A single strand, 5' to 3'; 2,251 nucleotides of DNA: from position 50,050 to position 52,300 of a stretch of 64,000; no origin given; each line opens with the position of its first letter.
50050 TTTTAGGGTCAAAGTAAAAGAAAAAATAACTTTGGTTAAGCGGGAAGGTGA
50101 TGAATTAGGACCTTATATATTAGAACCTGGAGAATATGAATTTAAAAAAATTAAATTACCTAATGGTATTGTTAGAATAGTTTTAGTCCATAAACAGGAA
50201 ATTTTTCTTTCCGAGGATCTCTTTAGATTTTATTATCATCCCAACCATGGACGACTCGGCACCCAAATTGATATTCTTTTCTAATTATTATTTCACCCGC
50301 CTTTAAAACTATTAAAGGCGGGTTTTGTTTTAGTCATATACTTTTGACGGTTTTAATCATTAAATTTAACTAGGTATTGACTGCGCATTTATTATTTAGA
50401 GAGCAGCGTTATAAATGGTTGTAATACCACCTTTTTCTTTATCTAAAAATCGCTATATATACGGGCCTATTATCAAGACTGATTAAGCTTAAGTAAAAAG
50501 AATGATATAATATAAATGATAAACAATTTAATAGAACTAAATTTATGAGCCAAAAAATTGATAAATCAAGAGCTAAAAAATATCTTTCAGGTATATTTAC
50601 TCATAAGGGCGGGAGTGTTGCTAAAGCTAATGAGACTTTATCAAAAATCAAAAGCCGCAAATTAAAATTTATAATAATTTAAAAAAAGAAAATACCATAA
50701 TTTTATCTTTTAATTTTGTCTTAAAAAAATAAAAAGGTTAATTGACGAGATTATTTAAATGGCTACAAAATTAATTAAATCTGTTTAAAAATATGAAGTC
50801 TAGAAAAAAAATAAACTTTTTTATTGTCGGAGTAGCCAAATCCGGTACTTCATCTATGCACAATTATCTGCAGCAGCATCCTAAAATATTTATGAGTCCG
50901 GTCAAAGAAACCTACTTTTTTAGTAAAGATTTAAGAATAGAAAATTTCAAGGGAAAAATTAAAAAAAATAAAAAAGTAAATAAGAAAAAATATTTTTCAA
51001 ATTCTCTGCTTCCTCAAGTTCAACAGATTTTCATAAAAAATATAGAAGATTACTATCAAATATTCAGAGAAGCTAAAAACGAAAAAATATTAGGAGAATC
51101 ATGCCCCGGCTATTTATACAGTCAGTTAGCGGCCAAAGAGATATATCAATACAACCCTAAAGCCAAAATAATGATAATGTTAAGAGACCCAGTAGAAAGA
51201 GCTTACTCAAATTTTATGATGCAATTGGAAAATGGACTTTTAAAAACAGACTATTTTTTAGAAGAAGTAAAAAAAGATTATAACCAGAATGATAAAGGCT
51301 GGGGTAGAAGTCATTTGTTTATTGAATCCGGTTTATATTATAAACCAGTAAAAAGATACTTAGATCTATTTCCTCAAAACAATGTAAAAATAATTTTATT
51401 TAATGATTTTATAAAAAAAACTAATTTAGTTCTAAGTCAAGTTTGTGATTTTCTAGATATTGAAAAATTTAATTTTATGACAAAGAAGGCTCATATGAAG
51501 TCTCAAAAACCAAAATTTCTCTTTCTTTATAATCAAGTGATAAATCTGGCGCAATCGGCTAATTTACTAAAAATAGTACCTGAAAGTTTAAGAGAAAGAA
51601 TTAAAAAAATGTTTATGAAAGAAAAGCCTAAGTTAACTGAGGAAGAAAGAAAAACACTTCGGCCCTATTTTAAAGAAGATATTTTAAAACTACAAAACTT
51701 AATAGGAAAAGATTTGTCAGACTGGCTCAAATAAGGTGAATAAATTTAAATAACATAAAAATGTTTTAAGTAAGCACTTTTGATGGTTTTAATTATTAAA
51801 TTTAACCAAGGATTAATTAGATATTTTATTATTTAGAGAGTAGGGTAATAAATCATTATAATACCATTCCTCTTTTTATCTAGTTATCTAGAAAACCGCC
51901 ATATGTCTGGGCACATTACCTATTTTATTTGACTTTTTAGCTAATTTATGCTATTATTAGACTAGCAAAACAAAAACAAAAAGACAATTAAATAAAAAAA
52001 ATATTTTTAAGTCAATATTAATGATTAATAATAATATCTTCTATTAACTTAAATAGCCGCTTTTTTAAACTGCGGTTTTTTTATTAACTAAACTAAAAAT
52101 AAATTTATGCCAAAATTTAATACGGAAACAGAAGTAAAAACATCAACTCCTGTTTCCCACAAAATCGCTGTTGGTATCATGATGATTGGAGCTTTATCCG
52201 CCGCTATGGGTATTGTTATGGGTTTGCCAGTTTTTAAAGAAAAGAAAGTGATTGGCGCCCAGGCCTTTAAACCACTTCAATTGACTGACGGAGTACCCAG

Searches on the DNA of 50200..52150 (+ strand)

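Call 6: search_rna_families(source=window, start=50200, end=52150, threshold=evalue, max_evalue=10, show_alignments=3)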
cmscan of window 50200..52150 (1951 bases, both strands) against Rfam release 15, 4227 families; matches with E-value up to 10: 8.
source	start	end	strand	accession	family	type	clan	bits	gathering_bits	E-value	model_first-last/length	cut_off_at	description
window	50200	50337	+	RF00557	L10_leader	Cis-reg; leader;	-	24.1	44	0.28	47-138/138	5'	Ribosomal protein L10 leader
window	51754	51785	+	RF01858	RsaF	Gene; sRNA;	-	21.2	60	0.44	71-102/119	no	RNA Staph. aureus F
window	50427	50495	-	RF02971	emrB-Lactobacillus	Gene; sRNA;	-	20.7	60.8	4.6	1-66/66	no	emrB-Lactobacillus RNA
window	51404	51500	-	RF00121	MicC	Gene; sRNA;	-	19.6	90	7.9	1-123/123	no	MicC RNA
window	52050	52119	+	RF02900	AaHKsRNA82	Gene; sRNA;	-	19.5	51.4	9.5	1-81/81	no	Aggregatibacter sRNA 82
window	50791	50860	+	RF02898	AaHKsRNA20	Gene; sRNA;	-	19.3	43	9.2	1-77/77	no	Aggregatibacter sRNA 20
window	50280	50331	+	RF02837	anti-hemB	Gene; sRNA;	-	17.7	49.5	0.45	1-81/81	no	Burkholderia RNA 7 (anti-hemB)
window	50294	50324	-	RF00344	snoZ267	Gene; snRNA; snoRNA; CD-box;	-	16.7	43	9.7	1-73/73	no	Small nucleolar RNA Z267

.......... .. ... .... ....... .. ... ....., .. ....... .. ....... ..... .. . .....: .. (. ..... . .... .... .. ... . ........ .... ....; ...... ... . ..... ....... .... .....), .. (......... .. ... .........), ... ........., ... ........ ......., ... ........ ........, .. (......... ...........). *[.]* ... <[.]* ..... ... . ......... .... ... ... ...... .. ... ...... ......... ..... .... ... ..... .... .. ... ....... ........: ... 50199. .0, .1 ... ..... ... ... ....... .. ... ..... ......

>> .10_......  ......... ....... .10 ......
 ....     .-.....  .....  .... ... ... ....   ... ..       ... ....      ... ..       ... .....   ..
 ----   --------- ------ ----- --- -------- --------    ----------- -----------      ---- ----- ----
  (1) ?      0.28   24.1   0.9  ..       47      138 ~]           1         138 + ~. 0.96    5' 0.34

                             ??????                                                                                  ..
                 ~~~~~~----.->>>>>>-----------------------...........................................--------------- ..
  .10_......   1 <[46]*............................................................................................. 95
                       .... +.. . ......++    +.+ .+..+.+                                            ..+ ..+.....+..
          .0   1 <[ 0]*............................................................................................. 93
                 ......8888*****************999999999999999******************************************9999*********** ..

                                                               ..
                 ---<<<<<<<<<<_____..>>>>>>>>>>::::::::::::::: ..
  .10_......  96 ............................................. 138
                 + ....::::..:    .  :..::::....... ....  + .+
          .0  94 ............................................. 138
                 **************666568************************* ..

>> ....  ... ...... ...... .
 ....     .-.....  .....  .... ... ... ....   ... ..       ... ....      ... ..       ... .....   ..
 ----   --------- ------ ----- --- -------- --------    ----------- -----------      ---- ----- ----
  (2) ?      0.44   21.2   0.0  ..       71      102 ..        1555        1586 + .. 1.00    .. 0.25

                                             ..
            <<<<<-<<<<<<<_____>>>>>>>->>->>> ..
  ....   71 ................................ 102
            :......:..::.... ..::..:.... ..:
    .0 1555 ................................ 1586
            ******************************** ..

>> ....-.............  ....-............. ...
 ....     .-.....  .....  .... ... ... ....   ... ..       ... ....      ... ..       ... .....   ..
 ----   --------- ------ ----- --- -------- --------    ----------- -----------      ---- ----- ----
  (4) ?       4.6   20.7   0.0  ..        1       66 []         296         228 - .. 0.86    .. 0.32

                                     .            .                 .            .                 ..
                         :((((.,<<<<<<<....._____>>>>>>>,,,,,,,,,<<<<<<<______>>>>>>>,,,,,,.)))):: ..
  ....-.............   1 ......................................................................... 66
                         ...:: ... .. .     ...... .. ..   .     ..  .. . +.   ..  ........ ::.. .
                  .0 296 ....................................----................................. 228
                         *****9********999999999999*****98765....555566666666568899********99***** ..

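Call 64: search_dna_similar(query=window:50327-51922:+, collection=phages, mode=distant, max_rows=10)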
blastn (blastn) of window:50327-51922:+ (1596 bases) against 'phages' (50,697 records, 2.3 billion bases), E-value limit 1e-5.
No match.

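Call 65: search_dna_similar(query=window:50327-51922:+, collection=plasmids, mode=distant, max_rows=10)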
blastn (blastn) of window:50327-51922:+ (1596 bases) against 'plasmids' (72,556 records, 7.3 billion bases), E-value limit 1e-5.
No match.

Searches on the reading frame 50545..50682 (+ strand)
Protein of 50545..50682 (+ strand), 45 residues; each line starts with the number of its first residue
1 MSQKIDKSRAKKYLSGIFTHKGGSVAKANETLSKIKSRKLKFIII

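Call 12: search_protein_families(library=pfam, proteins=[window:50545-50682:+], max_evalue=0.01)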
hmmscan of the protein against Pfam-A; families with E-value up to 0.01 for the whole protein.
window:50545-50682:+ (45 aa): 0 families

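Call 46: search_protein_representatives(protein=window:50545-50682:+)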
Query: 45 residues. Proteins with E-value up to 0.001 (for the whole library): 3; up to 1e-10: 1; up to 1e-30: 0. The best 3 are listed.
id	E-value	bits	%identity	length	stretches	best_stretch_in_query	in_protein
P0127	3.3e-20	84.5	100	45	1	1-45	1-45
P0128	1.4e-05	40.1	43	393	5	3-26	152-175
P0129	5.1e-04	35.4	-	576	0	-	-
